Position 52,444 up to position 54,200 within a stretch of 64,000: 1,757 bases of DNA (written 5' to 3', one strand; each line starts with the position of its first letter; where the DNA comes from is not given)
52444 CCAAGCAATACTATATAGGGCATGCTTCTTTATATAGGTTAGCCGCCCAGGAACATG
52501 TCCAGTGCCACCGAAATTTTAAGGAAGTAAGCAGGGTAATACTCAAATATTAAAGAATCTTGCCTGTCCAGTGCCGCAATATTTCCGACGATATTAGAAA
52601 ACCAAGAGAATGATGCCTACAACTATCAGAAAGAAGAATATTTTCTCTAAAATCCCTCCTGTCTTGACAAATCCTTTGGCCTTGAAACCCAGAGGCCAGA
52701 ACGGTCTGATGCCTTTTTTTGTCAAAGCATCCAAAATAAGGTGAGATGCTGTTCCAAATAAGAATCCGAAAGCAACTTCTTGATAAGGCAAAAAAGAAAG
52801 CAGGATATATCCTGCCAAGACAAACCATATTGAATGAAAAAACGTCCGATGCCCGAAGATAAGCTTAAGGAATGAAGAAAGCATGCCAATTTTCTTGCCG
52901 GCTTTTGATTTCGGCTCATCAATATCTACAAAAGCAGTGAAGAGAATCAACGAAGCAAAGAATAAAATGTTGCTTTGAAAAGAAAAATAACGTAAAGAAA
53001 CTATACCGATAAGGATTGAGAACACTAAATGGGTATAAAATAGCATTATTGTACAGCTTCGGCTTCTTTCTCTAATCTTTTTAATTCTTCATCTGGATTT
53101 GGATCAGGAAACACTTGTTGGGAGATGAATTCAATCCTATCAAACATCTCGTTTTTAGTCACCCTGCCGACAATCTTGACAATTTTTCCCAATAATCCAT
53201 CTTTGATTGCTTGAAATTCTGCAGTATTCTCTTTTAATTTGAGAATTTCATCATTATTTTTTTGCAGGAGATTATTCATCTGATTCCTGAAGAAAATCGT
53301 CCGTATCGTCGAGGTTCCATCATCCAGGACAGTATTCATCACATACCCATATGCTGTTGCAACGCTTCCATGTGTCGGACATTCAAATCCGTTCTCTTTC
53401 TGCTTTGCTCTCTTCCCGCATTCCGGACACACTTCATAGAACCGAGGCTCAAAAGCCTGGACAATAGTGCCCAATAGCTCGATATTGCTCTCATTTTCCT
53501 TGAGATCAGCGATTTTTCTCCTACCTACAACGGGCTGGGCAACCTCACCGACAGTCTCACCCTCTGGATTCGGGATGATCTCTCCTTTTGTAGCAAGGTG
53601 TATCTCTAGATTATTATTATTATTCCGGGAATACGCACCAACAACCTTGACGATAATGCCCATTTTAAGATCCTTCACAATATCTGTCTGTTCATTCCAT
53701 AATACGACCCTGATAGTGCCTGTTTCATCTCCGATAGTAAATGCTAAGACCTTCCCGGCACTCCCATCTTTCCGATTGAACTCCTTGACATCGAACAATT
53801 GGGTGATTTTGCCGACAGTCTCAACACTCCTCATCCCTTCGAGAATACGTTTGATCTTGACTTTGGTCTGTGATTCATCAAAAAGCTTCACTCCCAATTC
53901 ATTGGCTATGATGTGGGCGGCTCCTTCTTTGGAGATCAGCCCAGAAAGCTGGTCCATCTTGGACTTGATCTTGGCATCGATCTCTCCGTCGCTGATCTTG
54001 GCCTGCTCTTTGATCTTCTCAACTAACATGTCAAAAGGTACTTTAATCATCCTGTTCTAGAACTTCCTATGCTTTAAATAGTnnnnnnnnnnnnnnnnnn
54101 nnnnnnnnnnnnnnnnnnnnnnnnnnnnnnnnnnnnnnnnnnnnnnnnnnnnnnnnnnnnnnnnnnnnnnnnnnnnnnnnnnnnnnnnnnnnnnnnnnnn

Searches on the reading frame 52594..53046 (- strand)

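Call 76: search_protein_families(library=pfam, proteins=[window:52594-53046:-], max_evalue=0.00001)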
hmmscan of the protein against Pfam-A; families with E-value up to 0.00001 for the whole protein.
window:52594-53046:- (150 aa): 1 family
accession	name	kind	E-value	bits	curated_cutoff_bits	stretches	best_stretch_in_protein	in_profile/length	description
PF04307.19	YdjM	-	1.8e-22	80.1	29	1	1-145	1-145/176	YdjM inner membrane protein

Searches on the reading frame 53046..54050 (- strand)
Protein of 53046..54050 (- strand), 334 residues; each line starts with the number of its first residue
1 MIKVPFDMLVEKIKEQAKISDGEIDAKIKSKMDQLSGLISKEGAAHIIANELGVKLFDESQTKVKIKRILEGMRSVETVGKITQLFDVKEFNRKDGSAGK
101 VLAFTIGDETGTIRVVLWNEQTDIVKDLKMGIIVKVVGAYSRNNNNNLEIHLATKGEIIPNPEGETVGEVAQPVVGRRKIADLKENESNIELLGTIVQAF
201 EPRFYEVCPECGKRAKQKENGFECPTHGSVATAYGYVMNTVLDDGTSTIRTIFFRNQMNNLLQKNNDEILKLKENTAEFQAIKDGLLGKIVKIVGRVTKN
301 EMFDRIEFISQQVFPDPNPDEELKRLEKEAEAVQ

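Call 18: search_protein_families(library=pfam, proteins=[window:53046-54050:-], max_evalue=0.00001)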
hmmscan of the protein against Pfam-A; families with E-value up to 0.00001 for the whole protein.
window:53046-54050:- (334 aa): 2 families
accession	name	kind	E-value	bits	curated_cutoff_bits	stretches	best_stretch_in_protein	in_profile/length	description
PF01336.31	tRNA_anti-codon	-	8.6e-12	45.3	27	1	92-151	11-68/75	OB-fold nucleic acid binding domain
PF08646.16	Rep_fac-A_C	-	1.3e-07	32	28.5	1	202-282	15-101/146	Replication factor-A C terminal domain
